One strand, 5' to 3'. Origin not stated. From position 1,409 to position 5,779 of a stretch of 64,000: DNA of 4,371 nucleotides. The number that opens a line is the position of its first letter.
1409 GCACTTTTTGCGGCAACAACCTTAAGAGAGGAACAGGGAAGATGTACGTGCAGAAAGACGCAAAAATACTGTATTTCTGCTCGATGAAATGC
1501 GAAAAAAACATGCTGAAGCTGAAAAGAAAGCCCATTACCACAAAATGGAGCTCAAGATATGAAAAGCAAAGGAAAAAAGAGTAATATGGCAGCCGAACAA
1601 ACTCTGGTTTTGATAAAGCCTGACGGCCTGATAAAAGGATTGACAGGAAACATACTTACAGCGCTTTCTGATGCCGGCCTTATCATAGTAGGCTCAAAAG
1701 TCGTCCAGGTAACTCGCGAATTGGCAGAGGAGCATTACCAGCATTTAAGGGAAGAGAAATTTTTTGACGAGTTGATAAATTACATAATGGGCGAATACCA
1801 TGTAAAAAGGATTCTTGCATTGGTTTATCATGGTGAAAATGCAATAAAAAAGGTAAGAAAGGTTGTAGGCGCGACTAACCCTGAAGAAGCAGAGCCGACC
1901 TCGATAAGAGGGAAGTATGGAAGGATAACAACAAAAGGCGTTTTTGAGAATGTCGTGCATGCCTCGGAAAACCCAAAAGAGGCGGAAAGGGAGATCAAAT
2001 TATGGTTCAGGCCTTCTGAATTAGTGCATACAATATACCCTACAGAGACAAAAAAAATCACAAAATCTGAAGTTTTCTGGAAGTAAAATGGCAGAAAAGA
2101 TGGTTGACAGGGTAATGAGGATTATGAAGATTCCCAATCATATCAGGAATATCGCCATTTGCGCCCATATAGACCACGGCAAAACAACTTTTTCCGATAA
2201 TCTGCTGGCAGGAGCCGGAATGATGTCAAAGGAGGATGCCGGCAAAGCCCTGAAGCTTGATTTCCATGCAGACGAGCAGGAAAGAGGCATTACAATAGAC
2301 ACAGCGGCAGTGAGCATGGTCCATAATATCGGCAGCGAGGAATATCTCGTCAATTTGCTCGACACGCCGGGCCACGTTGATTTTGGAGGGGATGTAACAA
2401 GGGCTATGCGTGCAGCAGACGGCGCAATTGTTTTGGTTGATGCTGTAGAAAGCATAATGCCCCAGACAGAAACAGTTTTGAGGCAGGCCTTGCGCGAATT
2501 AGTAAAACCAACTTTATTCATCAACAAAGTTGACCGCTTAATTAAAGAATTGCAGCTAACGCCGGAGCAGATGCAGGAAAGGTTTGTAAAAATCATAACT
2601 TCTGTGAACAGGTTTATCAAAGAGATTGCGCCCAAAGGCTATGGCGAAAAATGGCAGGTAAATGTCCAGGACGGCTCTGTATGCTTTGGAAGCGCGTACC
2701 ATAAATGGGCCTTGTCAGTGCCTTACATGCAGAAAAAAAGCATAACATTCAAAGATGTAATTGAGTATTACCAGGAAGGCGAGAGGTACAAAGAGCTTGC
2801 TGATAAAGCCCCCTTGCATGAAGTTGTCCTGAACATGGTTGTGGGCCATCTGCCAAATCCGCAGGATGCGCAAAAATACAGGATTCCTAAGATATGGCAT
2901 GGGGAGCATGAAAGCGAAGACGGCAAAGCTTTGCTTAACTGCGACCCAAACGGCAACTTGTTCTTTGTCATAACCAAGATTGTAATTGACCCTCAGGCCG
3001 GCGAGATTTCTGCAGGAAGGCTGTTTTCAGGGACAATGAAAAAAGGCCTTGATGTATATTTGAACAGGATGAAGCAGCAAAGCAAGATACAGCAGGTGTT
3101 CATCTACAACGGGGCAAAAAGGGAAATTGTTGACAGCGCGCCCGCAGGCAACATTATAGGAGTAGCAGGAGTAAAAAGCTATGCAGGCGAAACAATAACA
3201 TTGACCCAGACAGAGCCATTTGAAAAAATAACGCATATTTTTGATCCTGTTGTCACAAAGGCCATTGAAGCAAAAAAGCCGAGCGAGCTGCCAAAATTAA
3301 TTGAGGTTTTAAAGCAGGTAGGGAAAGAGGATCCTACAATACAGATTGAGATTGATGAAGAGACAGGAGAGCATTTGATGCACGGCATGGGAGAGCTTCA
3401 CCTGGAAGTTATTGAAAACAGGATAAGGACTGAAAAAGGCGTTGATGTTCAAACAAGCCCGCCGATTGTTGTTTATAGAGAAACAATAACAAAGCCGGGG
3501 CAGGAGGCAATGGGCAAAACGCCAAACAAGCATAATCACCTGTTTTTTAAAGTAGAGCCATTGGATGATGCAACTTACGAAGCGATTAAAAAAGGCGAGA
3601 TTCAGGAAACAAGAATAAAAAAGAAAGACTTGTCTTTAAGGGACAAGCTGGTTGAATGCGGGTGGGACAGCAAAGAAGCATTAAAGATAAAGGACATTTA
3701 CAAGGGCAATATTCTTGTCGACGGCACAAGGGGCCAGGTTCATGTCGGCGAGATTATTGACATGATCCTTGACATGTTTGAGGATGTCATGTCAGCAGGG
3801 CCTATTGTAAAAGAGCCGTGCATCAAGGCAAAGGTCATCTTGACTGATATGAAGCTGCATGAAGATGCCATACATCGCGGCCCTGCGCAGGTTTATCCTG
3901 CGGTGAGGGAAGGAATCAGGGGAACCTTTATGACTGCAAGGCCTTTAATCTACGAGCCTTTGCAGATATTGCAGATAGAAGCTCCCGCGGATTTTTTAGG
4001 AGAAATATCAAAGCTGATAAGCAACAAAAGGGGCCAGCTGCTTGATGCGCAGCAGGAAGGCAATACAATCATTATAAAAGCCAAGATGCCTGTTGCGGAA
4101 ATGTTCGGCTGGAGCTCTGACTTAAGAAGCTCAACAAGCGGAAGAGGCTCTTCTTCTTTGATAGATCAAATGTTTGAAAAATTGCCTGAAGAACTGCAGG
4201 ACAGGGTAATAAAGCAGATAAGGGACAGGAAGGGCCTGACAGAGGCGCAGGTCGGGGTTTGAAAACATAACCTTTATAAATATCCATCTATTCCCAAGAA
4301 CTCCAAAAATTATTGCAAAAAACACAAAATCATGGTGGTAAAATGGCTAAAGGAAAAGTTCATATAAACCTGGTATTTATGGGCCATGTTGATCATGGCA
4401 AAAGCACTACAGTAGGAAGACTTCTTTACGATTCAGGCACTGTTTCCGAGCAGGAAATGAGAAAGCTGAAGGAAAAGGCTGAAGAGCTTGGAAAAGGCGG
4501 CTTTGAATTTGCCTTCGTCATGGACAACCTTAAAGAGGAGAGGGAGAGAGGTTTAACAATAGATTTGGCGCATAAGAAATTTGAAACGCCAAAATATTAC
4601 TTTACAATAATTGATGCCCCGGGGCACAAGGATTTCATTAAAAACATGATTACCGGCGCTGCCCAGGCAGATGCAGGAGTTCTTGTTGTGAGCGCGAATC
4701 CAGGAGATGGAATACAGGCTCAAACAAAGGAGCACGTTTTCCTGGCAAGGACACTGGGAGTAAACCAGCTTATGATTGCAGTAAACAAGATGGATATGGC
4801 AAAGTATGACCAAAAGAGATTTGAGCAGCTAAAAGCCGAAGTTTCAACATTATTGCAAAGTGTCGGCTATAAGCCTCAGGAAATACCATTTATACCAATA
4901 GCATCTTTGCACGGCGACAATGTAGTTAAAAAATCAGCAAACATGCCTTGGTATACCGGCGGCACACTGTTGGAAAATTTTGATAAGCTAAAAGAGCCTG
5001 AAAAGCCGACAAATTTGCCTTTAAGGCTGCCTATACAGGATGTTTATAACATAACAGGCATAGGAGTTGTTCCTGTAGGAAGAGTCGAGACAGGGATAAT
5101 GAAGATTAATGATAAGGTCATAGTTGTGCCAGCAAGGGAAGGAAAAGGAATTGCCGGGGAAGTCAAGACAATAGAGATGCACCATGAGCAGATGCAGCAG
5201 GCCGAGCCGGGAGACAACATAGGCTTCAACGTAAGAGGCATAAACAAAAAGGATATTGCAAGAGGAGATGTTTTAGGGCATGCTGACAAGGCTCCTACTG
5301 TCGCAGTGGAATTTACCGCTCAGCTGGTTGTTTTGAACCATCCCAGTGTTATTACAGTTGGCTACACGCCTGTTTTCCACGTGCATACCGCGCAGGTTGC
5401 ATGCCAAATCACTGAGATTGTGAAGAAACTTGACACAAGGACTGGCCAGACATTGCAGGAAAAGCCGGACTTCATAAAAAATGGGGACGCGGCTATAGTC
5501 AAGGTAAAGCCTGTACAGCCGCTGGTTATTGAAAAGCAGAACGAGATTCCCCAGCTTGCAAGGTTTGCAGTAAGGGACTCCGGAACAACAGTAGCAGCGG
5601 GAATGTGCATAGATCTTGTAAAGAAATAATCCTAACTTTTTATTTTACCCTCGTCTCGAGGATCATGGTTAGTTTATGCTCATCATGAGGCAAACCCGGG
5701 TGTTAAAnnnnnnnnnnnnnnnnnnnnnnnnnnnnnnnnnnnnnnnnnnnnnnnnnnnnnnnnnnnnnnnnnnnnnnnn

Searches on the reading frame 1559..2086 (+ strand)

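Call 21: search_protein_families(library=pfam, proteins=[window:1559-2086:+])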
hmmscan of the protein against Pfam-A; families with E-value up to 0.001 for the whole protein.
window:1559-2086:+ (175 aa): 1 family
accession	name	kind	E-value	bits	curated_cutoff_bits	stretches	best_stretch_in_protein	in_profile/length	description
PF00334.24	NDK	-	8.6e-43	145.9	27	1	13-154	1-134/135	Nucleoside diphosphate kinase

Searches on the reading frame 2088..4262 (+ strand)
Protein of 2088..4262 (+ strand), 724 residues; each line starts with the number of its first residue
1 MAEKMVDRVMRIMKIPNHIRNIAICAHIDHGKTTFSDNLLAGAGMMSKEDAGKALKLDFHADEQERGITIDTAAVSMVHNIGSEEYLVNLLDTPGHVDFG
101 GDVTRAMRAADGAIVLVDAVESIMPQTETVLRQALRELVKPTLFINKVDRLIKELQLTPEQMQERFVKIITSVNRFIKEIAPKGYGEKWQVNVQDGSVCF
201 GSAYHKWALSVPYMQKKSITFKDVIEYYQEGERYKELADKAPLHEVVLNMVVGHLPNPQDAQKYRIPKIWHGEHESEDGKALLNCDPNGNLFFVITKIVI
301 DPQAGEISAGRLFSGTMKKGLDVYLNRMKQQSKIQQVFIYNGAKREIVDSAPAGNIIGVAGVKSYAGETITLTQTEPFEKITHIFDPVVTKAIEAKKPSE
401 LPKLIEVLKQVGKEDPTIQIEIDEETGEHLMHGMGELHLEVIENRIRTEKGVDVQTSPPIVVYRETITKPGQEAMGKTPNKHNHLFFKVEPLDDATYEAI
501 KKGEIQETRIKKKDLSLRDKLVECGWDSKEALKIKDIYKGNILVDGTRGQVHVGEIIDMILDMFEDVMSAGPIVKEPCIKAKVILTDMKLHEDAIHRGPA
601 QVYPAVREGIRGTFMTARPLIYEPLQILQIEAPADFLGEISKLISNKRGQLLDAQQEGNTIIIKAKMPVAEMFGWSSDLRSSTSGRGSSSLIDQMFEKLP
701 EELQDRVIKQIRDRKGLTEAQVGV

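Call 21: search_protein_families(library=pfam, proteins=[window:2088-4262:+])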
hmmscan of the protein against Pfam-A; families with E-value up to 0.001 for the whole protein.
window:2088-4262:+ (724 aa): 7 families
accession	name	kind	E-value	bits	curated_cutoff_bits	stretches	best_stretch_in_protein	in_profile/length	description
PF00009.33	GTP_EFTU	-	4.1e-53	180.2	26.5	1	18-251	2-182/188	Elongation factor Tu GTP binding domain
PF14492.12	EFG_III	-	1.9e-23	82.7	27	1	386-457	3-74/75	Elongation Factor G, domain III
PF00679.30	EFG_C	-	6.8e-20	71.3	27.9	1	621-706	2-88/89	Elongation factor G C-terminus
PF03764.24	EFG_IV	-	4.3e-18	65.7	24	1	511-617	10-120/121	Elongation factor G, domain IV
PF22042.2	EF-G_D2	-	4e-10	40.1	27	1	294-369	5-80/84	Elongation factor G domain 2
PF03144.31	GTP_EFTU_D2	-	4.2e-10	40.3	30.3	1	305-371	1-73/73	Elongation factor Tu domain 2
PF16658.11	RF3_C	-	0.00013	22.2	40.1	1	385-470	7-92/132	Class II release factor RF3, C-terminal domain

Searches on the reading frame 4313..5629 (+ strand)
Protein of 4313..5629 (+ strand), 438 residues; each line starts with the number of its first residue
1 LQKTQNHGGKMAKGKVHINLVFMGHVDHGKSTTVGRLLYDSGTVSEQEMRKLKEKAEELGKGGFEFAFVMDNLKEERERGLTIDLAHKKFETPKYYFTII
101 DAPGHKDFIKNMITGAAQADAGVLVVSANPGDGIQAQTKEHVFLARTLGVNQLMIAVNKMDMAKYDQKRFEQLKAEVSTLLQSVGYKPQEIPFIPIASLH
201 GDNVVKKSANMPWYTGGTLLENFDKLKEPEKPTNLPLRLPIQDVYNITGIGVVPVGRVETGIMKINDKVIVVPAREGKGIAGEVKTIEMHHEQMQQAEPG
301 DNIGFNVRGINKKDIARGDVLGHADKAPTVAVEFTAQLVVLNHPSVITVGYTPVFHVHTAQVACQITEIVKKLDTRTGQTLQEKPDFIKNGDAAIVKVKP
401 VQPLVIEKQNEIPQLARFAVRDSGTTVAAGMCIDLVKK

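Call 21: search_protein_families(library=pfam, proteins=[window:4313-5629:+])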
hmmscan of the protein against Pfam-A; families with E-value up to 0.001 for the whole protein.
window:4313-5629:+ (438 aa): 4 families
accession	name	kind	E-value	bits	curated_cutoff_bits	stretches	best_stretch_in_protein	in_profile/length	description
PF00009.33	GTP_EFTU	-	5.1e-59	199.5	26.5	1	16-224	2-183/188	Elongation factor Tu GTP binding domain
PF22594.2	GTP-eEF1A_C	-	2.2e-35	121.5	27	1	333-432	1-100/101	GTP-eEF1A C-terminal domain-like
PF03143.23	GTP_EFTU_D3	-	6.4e-28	97.6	27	1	330-433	4-103/106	Elongation factor Tu C-terminal domain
PF03144.31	GTP_EFTU_D2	-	1e-19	71.1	30.3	1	251-321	1-72/73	Elongation factor Tu domain 2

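Call 25: find_related_loci(query=window:4343-5629:+, collection=genome_contigs, flank=10000)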
Query window:4343-5629:+ (428 aa) in genome_contigs; peptide patterns used: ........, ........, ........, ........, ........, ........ (x = any residue, [..] = any of these).
600 stretches matched a pattern (row limit reached: there are more); 591 encode a relative of the query (tblastn E <= 1e-3); the best 80 are kept; 80 distinct loci.
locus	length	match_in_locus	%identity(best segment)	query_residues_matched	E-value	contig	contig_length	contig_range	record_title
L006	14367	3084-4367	82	1-428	0e+0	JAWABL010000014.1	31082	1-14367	MAG: Candidatus Woesearchaeota archaeon isolate JZ-4_201808_bins_108 JZ-4_201808_bins_108_scaffold_14, whole genome shot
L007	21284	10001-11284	83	1-428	0e+0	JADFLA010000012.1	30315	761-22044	MAG: Nanoarchaeota archaeon isolate B4T1B8 B4T1B8_NODE2220, whole genome shotgun sequence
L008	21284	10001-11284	83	1-428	0e+0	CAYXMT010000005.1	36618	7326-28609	MAG TPA_asm: uncultured Methanosarcinales archaeon isolate binchicken_co48_511 genome assembly, contig: NODE_1578_length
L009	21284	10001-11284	83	1-428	0e+0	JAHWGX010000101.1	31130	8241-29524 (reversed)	MAG: Candidatus Woesearchaeota archaeon isolate FT1_083 k127_73980897, whole genome shotgun sequence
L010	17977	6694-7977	84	1-428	0e+0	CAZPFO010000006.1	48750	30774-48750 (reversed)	MAG TPA_asm: uncultured Methanosarcinales archaeon isolate binchicken_co121_309 genome assembly, contig: NODE_246_length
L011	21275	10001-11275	82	1-425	0e+0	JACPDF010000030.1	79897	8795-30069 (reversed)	MAG: Candidatus Woesearchaeota archaeon isolate NC_groundwater_302_Ag_B-0.1um_38_13 S7_GD2017_3_B1_scaffold_627, whole g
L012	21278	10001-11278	82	1-428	0e+0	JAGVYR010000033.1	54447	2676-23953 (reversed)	Candidatus Woesearchaeota archaeon isolate RIFCSPHIGHO2_02_FULL_44_15 rifcsphigho2_02_scaffold_3970, whole genome shotgu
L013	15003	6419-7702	82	1-428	0e+0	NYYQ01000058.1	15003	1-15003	MAG: Candidatus Woesearchaeota archaeon isolate ARS74 MHASMcontig_625369, whole genome shotgun sequence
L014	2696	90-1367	82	1-428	0e+0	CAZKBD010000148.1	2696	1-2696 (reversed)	MAG TPA_asm: uncultured Methanosarcinales archaeon isolate SRP062349_co5_67 genome assembly, contig: NODE_43049_length_2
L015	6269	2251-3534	81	1-428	0e+0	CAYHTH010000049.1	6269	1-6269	MAG TPA_asm: uncultured Methanosarcinales archaeon isolate ERP119705_co14_301 genome assembly, contig: NODE_22051_length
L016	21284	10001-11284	81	1-428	0e+0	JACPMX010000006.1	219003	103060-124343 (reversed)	MAG: Candidatus Woesearchaeota archaeon isolate NC_groundwater_560_Ag_S-0.1um_42_26 S35_SO-1_scaffold_22387, whole genom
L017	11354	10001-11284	81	1-428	0e+0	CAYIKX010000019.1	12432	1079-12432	MAG TPA_asm: uncultured Methanosarcinales archaeon isolate ERP119705_co20_50 genome assembly, contig: NODE_5852_length_1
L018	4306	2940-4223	80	1-428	0e+0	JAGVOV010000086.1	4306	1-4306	MAG: archaeon isolate DeMMO3_37 c_000000090657, whole genome shotgun sequence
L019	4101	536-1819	81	1-428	0e+0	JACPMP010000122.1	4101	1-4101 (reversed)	MAG: Candidatus Woesearchaeota archaeon isolate NC_groundwater_552_Ag_S-0.1um_34_16 S35_SO-1_scaffold_523965, whole geno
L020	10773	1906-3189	81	1-428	0e+0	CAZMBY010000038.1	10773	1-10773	MAG TPA_asm: uncultured Methanosarcinales archaeon isolate binchicken_co125_1124 genome assembly, contig: NODE_12474_len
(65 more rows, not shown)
